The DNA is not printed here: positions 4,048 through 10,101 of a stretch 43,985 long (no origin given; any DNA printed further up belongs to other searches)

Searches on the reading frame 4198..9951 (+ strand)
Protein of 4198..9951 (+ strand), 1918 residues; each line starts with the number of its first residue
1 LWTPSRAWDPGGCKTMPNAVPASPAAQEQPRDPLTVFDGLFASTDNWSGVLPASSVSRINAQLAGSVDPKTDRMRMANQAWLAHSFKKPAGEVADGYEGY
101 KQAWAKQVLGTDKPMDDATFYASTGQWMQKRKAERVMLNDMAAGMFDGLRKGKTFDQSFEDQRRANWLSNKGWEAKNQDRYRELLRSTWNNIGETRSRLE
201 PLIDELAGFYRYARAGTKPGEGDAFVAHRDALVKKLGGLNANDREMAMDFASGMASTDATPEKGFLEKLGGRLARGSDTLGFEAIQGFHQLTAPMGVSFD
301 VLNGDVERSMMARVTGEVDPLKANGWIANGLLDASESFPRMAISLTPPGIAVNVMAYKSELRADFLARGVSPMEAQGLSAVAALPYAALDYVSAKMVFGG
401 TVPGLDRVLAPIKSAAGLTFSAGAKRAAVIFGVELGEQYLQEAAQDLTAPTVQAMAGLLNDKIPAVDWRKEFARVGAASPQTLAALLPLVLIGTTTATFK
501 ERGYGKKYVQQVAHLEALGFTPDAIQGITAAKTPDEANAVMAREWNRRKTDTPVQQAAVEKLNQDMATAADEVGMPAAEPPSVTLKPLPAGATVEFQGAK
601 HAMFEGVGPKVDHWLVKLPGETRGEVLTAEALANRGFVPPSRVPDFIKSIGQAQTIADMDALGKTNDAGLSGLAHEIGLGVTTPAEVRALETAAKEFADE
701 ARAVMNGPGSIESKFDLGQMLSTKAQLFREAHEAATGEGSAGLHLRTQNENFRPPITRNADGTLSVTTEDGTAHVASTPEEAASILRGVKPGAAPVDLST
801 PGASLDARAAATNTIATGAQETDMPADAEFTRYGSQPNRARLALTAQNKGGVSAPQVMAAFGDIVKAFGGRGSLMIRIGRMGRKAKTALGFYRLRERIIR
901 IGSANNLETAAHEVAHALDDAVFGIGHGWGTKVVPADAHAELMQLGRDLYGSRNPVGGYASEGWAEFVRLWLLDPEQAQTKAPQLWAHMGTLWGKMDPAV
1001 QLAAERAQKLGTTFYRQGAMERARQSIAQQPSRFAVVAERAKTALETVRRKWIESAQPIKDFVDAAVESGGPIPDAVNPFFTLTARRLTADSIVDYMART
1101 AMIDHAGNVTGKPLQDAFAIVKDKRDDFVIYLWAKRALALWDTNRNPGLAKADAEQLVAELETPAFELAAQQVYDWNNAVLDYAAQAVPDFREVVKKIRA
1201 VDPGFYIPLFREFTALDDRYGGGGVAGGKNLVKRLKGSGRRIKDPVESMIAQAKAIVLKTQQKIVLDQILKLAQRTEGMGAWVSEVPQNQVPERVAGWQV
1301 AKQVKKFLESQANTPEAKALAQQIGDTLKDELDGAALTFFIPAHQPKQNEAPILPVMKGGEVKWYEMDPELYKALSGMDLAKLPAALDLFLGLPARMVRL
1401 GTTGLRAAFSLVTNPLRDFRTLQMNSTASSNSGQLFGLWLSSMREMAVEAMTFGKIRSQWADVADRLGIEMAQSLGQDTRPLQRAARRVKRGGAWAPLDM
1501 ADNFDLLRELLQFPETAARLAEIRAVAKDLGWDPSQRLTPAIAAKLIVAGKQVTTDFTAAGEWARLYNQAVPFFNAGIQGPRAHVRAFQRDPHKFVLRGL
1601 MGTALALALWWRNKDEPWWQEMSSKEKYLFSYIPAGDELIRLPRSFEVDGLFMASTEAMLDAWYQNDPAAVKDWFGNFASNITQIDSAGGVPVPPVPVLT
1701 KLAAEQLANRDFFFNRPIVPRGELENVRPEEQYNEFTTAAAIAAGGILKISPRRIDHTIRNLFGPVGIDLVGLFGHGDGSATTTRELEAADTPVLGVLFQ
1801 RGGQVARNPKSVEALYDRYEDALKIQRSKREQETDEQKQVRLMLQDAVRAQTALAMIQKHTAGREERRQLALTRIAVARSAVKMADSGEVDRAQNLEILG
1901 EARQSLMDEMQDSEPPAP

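Call 41: search_protein_families(library=pfam, proteins=[window:4198-9951:+], max_evalue=0.001)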
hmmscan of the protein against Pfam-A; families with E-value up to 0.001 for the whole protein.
window:4198-9951:+ (1918 aa): 1 family
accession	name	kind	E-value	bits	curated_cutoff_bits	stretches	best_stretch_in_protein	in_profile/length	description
PF18857.6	LPD38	-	4.2e-25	89.4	27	1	1617-1794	2-188/189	Large polyvalent protein associated domain 38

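Call 89: search_protein_families(library=phrogs, proteins=[window:4198-9951:+], max_evalue=0.001)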
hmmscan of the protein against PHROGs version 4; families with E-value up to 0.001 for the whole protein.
window:4198-9951:+ (1918 aa): 1 family
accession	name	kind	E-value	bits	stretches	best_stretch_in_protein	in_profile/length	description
phrog_9854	-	unknown function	7.3e-42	144.2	2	1316-1883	1054-1632/1636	-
